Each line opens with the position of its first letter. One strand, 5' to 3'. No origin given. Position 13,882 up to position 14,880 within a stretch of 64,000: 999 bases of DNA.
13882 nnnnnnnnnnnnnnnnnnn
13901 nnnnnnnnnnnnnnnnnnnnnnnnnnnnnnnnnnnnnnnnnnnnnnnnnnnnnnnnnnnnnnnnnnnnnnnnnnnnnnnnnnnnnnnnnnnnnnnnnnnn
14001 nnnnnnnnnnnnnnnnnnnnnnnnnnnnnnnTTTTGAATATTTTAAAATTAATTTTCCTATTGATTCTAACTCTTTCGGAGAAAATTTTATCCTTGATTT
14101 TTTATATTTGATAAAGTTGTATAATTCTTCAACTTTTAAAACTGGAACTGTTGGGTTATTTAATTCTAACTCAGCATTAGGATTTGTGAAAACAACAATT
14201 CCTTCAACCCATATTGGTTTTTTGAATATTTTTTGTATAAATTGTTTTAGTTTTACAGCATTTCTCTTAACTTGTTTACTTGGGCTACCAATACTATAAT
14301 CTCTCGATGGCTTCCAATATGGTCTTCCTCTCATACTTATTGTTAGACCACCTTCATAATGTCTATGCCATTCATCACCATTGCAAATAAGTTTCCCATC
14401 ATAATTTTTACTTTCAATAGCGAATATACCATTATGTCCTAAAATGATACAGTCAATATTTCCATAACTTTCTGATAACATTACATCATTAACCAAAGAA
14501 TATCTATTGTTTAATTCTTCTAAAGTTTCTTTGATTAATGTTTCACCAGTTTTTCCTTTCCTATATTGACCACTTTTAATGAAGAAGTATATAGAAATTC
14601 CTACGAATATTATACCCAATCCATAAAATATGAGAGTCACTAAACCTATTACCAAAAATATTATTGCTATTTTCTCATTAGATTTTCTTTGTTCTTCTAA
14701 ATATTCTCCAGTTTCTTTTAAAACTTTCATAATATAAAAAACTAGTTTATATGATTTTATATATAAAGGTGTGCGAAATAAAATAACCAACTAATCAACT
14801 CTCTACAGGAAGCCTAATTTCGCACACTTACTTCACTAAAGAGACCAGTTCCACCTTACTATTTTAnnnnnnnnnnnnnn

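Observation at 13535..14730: Overlapping operon of a membrane-anchored NERD nuclease-like protein and a HEPN protein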

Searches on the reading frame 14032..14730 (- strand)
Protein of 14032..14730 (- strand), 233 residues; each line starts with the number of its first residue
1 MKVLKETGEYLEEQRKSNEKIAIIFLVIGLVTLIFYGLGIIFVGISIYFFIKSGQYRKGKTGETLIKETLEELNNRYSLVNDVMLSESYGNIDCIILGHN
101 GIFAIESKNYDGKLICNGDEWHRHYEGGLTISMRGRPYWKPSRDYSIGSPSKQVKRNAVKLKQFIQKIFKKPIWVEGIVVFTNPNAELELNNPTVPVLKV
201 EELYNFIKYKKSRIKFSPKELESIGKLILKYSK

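Call 3: search_protein_families(library=pfam, proteins=[window:14032-14730:-], max_evalue=0.1)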
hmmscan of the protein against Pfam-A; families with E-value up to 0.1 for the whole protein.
window:14032-14730:- (233 aa): 2 families
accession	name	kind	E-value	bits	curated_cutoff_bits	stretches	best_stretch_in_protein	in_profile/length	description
PF08378.17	NERD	-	2.3e-18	67.1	22.1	1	58-182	1-111/111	Nuclease-related domain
PF05739.25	SNARE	-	0.046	14.1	26.8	1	3-35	20-52/53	SNARE domain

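Call 4: search_protein_families(library=padloc, proteins=[window:14032-14730:-], max_evalue=0.1)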
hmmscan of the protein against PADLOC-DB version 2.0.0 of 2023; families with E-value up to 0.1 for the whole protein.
window:14032-14730:- (233 aa): 4 families
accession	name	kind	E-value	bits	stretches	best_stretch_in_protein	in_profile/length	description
PDLC03921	MkoA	-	4.2e-06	22.7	1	86-211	41-154/1607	-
PDLC02512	PglW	-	1.5e-05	21.1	1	87-192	47-142/1403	PglW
PDLC04073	PD-T7-1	-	0.006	13.3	1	155-196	374-418/452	-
PDLC02513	PglW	-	0.037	9.2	0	69-190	23-132/1413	PglW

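Call 6: search_protein_families(library=ncbifam, proteins=[window:14032-14730:-], max_evalue=0.1)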
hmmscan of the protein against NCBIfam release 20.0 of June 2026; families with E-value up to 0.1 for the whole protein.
window:14032-14730:- (233 aa): 3 families
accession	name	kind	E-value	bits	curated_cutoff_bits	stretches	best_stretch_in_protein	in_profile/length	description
NF047741.1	antiphage_MADS6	equivalog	4.4e-12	45.3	460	2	62-124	14-80/612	methylation-associated defense system protein kinase MAD6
NF033442.0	BREX_PglW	equivalog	0.0013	16.5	990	1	91-192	48-141/1391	BREX system serine/threonine kinase PglW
NF040945.1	CCC_membrane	equivalog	0.056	13.8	65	0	18-53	1-37/99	CCC motif membrane protein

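Call 10: find_homologous_proteins(query=window:14032-14730:-, max_evalue=0.001)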
Query window:14032-14730:- (233 aa): 186 proteins with E <= 0.001 among 710 candidates; the best 120 are listed.
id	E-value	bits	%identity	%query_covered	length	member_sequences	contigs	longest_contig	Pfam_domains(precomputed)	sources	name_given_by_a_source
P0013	9.9e-150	514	100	100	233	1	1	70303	PF08378.18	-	-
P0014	3.3e-127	441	87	100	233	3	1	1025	PF08378.18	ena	-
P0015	8.1e-123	426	81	100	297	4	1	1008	PF08378.18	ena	-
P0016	3.6e-117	408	80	100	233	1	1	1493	PF08378.18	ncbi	-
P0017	4.9e-114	398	80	98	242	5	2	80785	PF08378.18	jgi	-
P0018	3.0e-110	385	78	100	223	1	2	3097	PF08378.18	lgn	-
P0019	1.2e-106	373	73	100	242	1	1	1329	PF08378.18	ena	-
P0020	1.4e-98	347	68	99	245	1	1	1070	PF08378.18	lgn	-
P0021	3.4e-98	346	69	100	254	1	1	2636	PF08378.18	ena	-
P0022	3.1e-96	339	66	98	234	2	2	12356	PF08378.18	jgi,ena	jgi:hypothetical protein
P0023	6.4e-87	309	60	99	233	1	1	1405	PF08378.18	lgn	-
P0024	1.2e-86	308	67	99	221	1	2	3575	PF08378.18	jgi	-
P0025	9.9e-82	292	60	100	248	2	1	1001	PF08378.18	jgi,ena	-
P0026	2.3e-80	287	71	79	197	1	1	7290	PF08378.18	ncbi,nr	ncbi:MAG: nuclease-related domain-containing protein [Methanocellales archaeon]|nr:nuclease-related 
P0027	4.7e-80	286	62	98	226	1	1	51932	PF08378.18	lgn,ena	-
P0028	1.0e-79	285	59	99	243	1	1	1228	PF08378.18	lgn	-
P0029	1.5e-79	285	63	100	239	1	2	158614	PF08378.18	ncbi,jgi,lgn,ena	-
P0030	1.2e-78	282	60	99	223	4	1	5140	PF08378.18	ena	-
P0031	1.5e-78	282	56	100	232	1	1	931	PF08378.18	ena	-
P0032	7.6e-76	273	55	99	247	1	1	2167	PF08378.18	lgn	-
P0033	8.8e-76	272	85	64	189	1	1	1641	PF08378.18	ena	-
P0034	2.0e-75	271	55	100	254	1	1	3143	PF08378.18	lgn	-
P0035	2.4e-75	271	53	100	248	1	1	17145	PF08378.18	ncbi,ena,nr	ncbi:MAG: NERD domain-containing protein [Thermoplasmata archaeon]|nr:NERD domain-containing protein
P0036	1.3e-74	269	56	99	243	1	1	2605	PF08378.18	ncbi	-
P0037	1.6e-74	268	58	98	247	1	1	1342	PF08378.18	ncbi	-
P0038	7.9e-74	266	55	99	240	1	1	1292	PF08378.18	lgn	-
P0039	1.0e-73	266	56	98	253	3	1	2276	PF08378.18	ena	-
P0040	2.6e-73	264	54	100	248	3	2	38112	PF08378.18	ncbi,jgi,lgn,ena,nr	ncbi:MAG: hypothetical protein DRP10_02525 [Candidatus Aenigmatarchaeota archaeon]|nr:MAG: hypotheti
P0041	1.3e-69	252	58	99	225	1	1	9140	PF08378.18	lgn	-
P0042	1.6e-69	252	56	99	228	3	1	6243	PF08378.18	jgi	-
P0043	1.9e-69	252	54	98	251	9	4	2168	PF08378.18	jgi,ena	-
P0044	2.2e-69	251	51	100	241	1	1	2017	PF08378.18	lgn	-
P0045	2.8e-69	251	54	99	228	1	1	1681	PF08378.18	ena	-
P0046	5.6e-69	250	59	82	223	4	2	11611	PF08378.18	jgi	jgi:hypothetical protein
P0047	6.5e-69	250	55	100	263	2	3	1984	PF08378.18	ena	-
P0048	1.4e-68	249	56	99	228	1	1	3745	PF08378.18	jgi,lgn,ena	-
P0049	2.9e-68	248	53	99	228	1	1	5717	PF08378.18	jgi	-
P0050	4.5e-67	244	54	100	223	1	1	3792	PF08378.18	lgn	-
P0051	1.1e-66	243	50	99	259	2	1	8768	PF08378.18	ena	-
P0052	2.6e-66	241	66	74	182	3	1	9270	PF08378.18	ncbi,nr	ncbi:MAG: nuclease-related domain-containing protein [Methanocellales archaeon]|nr:nuclease-related 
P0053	3.6e-66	241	52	100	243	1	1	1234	PF08378.18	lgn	-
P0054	3.7e-65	238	55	98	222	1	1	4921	PF08378.18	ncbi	-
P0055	3.8e-65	238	53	99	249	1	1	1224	PF08378.18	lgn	-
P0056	1.9e-64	235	48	98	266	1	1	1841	PF08378.18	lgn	-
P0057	1.7e-63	232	53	99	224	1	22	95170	PF08378.18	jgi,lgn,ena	-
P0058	5.8e-62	227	52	99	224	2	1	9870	PF08378.18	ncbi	-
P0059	6.3e-62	227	53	99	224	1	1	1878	PF08378.18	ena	-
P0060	9.2e-61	223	48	99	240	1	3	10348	PF08378.18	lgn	-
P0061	1.2e-60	223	51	99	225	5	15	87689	PF08378.18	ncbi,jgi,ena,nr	ncbi:TPA: NERD domain-containing protein [Candidatus Woesearchaeota archaeon]|nr:NERD domain-contain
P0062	2.6e-60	222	47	100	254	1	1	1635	PF08378.18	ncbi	-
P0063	5.9e-60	221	53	92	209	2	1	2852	PF08378.18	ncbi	ncbi:MAG: nuclease-related domain-containing protein, partial [Nanoarchaeota archaeon]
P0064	1.5e-58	216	54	99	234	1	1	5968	PF08378.18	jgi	-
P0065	2.4e-57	212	52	99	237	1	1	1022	PF08378.18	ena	-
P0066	3.4e-56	208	48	99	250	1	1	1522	PF08378.18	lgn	-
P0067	5.3e-55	204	49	100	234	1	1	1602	PF08378.18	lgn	-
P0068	5.5e-55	204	50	98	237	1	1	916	PF08378.18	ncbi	-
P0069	7.1e-55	204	49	99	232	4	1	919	PF08378.18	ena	-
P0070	8.9e-55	204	46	98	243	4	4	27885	PF08378.18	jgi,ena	-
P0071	1.2e-54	203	48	99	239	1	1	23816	PF08378.18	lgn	-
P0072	3.3e-54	202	48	100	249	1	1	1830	PF08378.18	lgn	-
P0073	1.3e-53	200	52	94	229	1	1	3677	PF08378.18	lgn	-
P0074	3.9e-53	198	49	100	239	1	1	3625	PF08378.18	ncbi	ncbi:MAG: nuclease-related domain-containing protein [Candidatus Aenigmatarchaeota archaeon]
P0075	1.3e-52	197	47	100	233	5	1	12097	PF08378.18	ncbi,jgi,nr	ncbi:hypothetical protein COT29_03605 [Candidatus Micrarchaeota archaeon CG08_land_8_20_14_0_20_59_1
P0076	5.3e-52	195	48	100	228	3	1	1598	PF08378.18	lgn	-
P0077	5.6e-52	195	48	100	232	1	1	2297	PF08378.18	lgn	-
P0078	1.6e-49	187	49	86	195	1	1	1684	PF08378.18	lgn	-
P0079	5.2e-49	185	45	100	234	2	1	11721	PF08378.18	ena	-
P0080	1.9e-48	183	44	99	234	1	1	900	PF08378.18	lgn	-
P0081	1.0e-47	181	54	71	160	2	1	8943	PF08378.18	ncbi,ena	-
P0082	1.3e-47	180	43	100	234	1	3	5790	PF08378.18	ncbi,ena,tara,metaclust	tara:strand:+ start:436 stop:1140 length:705 start_codon:yes stop_codon:yes gene_type:complete|metac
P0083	3.8e-47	179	46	100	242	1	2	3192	PF08378.18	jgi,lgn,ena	-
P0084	7.7e-47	178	40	100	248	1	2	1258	PF08378.18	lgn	-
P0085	8.5e-47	178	45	99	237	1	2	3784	PF08378.18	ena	-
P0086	3.0e-45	173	50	81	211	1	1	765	PF08378.18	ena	-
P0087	7.6e-44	168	48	84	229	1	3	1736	PF08378.18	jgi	jgi:hypothetical protein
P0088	2.8e-42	163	43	100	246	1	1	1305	PF08378.18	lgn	-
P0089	6.4e-42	162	41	100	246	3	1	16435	PF08378.18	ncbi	-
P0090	1.5e-41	160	46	82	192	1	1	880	PF08378.18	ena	-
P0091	1.6e-41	160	42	100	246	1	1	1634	PF08378.18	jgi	jgi:hypothetical protein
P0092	2.1e-41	160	41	100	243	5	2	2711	PF08378.18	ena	-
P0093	7.5e-40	155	42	98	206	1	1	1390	PF08378.18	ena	-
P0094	1.3e-39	154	42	100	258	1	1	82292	PF08378.18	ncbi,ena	-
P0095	7.0e-39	152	39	99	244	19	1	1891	PF08378.18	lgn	-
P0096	8.9e-39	151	45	81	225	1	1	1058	PF08378.18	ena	-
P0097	9.7e-39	151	45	84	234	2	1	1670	PF08378.18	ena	-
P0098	1.4e-38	151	45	82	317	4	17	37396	PF08378.18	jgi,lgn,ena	jgi:Nuclease-related domain.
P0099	2.3e-38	150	45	89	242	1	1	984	PF08378.18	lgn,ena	-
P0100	2.3e-38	150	48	76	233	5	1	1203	PF08378.18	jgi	-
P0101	2.2e-37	147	44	81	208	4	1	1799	PF08378.18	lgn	-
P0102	5.7e-37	145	39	100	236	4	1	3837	PF08378.18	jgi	jgi:hypothetical protein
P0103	1.3e-36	144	47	75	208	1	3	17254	PF08378.18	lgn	-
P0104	1.7e-36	144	40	91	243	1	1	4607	PF08378.18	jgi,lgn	jgi:hypothetical protein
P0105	3.1e-36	143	45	74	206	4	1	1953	PF08378.18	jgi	jgi:hypothetical protein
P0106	9.1e-36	141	39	99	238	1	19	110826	PF08378.18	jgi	jgi:hypothetical protein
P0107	1.2e-35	141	39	99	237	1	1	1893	PF08378.18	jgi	jgi:hypothetical protein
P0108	1.8e-35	141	40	99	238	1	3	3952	PF08378.18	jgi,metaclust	jgi:hypothetical protein|metaclust:\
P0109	1.0e-34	138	39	99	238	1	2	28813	PF08378.18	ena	-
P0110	1.2e-34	138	40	99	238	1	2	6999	PF08378.18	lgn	-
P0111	1.3e-34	138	40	91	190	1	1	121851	PF08378.18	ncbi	-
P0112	1.3e-34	138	39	100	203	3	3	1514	PF08378.18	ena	-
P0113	1.3e-34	138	39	92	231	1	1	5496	PF08378.18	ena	-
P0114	3.1e-34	136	40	79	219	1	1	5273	PF08378.18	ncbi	-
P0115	3.6e-34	136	39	99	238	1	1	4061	PF08378.18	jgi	-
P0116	3.8e-34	136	38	100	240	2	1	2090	PF08378.18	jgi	jgi:hypothetical protein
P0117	5.3e-34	136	39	99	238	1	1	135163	PF08378.18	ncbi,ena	-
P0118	6.9e-34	135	37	99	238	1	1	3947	PF08378.18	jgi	jgi:hypothetical protein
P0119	7.4e-34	135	40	98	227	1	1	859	PF08378.18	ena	-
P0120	7.5e-34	135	38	99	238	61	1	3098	PF08378.18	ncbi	-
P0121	1.0e-33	135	38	98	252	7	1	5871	PF08378.18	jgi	jgi:hypothetical protein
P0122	1.5e-33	134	39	99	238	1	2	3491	PF08378.18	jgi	jgi:hypothetical protein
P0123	1.5e-33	134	38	99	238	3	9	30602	PF08378.18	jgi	jgi:hypothetical protein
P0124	2.0e-33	134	36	99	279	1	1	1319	PF08378.18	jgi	jgi:hypothetical protein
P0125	2.0e-33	134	43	79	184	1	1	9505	PF08378.18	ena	-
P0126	2.2e-33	134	38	99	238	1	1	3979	PF08378.18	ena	-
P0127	3.2e-33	133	39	99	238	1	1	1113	PF08378.18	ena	-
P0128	3.7e-33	133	40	99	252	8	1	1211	PF08378.18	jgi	jgi:hypothetical protein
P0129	5.4e-33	132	38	99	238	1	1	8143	PF08378.18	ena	-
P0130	6.6e-33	132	38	99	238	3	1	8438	PF08378.18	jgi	-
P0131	7.1e-33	132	38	99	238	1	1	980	PF08378.18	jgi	jgi:hypothetical protein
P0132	8.6e-33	132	37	99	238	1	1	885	PF08378.18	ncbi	-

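Call 25: find_encoding_contigs(protein=P0017, flank=5000, max_places=3)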
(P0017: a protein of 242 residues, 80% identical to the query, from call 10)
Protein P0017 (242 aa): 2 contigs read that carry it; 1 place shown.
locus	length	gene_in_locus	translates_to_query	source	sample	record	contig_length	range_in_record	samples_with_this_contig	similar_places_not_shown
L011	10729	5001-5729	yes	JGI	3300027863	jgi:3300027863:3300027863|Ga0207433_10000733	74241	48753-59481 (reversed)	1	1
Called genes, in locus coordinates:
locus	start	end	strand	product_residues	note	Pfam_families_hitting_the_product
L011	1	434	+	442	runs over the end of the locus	PF02881:SRP54_N, PF00448:SRP54, PF06745:ATPase (faint), PF20720:nSTAND3 (weak), PF01656:CbiA, PF02978:SRP_SPB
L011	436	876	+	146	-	-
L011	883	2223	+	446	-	PF00919:UPF0004, PF04055:Radical_SAM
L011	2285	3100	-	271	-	PF01978:TrmB, PF11495:TrmB_EBD_N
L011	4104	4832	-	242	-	-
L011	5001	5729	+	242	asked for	PF08378:NERD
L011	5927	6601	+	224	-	-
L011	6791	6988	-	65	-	-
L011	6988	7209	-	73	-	-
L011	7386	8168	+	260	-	PF14801:TrmI-like_N (weak), PF08704:GCD14, PF01135:PCMT (weak), PF13847:Methyltransf_31, PF08241:Methyltransf_11 (weak), PF08242:Methyltransf_12 (weak), PF13649:Methyltransf_25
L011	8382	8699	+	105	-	-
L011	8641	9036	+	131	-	-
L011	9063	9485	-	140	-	PF13420:Acetyltransf_4 (faint), PF00583:Acetyltransf_1, PF13673:Acetyltransf_10 (weak), PF13508:Acetyltransf_7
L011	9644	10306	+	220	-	PF00254:FKBP_C, PF22199:FKBP26_IF (weak)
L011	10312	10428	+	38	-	-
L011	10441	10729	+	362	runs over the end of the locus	PF00091:Tubulin, PF12327:FtsZ_C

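Call 26: find_encoding_contigs(protein=P0029, flank=5000, max_places=3)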
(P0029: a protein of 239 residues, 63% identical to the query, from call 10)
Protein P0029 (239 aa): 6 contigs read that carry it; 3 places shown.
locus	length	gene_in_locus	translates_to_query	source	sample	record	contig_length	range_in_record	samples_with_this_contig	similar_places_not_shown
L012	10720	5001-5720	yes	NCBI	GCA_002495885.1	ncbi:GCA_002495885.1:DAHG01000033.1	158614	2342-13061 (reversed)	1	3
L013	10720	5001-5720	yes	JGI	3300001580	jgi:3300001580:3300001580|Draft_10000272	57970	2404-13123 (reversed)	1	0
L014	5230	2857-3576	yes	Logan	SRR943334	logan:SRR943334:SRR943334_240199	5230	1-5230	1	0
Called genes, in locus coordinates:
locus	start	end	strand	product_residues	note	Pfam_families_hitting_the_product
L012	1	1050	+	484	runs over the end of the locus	PF01921:tRNA-synt_1f, PF09334:tRNA-synt_1g (faint)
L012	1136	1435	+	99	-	PF10826:DUF2551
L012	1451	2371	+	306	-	PF01255:Prenyltransf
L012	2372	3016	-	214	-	PF01255:Prenyltransf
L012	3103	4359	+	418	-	PF01940:DUF92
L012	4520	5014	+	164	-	-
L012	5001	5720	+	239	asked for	PF08378:NERD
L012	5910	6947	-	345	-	PF26356:Pelota_N, PF03464:eRF1_2 (weak), PF03465:eRF1_3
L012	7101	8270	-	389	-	PF07690:MFS_1, PF00083:Sugar_tr (faint), PF07690:MFS_1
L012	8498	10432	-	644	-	PF05833:NFACT_N, PF05670:NFACT-R_1, PF18297:NFACT-R_2 (weak)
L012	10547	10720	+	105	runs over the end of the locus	PF19094:EMC6_arch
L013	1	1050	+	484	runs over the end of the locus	PF01921:tRNA-synt_1f, PF09334:tRNA-synt_1g (faint)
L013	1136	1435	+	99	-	PF10826:DUF2551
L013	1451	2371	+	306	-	PF01255:Prenyltransf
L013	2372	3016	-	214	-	PF01255:Prenyltransf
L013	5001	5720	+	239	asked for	PF08378:NERD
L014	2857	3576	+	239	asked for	PF08378:NERD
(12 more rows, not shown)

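Call 27: find_encoding_contigs(protein=P0022, flank=5000, max_places=3)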
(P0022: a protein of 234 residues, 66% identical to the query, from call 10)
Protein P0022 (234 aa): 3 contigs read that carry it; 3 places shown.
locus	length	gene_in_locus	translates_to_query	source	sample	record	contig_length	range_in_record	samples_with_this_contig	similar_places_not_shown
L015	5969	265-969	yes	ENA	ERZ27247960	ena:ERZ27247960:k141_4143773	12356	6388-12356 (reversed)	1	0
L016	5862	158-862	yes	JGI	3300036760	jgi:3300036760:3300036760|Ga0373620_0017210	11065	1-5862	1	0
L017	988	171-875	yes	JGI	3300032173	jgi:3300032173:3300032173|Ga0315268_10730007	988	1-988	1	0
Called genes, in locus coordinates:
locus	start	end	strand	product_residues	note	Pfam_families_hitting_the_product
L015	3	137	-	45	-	?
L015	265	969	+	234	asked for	PF08378:NERD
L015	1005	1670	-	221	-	-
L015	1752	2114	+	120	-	-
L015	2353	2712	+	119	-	-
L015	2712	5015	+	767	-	PF02359:CDC48_N, PF02933:CDC48_2, PF05496:RuvB_N, PF00004:AAA, PF07724:AAA_2 (weak), PF17862:AAA_lid_3, PF00004:AAA, PF17862:AAA_lid_3, +25 more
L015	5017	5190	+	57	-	-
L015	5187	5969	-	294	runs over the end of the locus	PF00557:Peptidase_M24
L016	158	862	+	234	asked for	PF08378:NERD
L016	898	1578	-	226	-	-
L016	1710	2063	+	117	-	-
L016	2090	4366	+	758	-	PF02359:CDC48_N, PF02933:CDC48_2, PF05496:RuvB_N, PF00004:AAA, PF07724:AAA_2 (weak), PF17862:AAA_lid_3, PF00004:AAA, PF17862:AAA_lid_3, +24 more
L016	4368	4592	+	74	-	-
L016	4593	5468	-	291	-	PF00557:Peptidase_M24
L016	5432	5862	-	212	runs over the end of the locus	-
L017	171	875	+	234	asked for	PF08378:NERD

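Call 65: search_solved_structures(query=A4, max_evalue=1, show_alignments=2)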
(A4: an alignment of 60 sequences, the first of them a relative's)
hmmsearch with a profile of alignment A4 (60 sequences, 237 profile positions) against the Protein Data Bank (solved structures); distinct sequences matched with E-value up to 1: 1.
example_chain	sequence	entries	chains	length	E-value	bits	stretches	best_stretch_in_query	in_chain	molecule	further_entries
6k7g_A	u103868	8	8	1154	0.51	13.2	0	173-209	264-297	Phospholipid-transporting ATPase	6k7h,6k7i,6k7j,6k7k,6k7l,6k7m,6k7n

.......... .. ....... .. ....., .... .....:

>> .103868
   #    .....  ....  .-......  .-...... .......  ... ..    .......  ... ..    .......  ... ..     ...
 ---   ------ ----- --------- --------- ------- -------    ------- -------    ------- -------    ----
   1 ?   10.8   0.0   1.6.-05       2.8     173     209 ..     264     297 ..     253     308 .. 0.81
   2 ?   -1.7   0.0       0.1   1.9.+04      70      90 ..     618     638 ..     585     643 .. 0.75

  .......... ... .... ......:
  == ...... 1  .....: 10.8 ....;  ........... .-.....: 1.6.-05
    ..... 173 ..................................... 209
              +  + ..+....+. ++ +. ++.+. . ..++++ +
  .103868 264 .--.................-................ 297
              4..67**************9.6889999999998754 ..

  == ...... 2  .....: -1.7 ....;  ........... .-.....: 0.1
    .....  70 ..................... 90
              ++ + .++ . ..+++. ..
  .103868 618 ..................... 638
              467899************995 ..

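Call 77: predict_structure(alignment_id=A4)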
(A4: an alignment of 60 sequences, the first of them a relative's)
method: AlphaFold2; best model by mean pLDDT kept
length: 233 residues; sequences in the alignment: 60
mean_pLDDT: 94.4   pTM: 0.86
mean pLDDT of the five models: 94.4, 94.0, 94.0, 92.9, 92.8
residues with pLDDT >= 90: 209; 70-90: 23; 50-70: 1; < 50: 0
segments of 3 or more residues with pLDDT < 50: none
pLDDT, mean of each block of 10 residues (from residue 1): 88 96 97 89 97 94 94 95 86 95 96 97 96 95 96 96 93 95 97 98 97 92 95 80
secondary structure, 60 per line:
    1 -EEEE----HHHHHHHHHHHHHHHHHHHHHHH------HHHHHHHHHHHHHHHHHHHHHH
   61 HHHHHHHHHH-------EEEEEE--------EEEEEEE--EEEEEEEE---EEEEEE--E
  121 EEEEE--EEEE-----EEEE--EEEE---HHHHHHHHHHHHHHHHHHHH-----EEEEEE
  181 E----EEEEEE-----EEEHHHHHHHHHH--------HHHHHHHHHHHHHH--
elements in order: E2-5 H10-32 H39-70 E78-83 E92-98 E101-108 E112-117 E120-125 E128-131 E137-140 E143-146 H150-169 E175-181 E186-191 E197-199 H200-209 H218-231
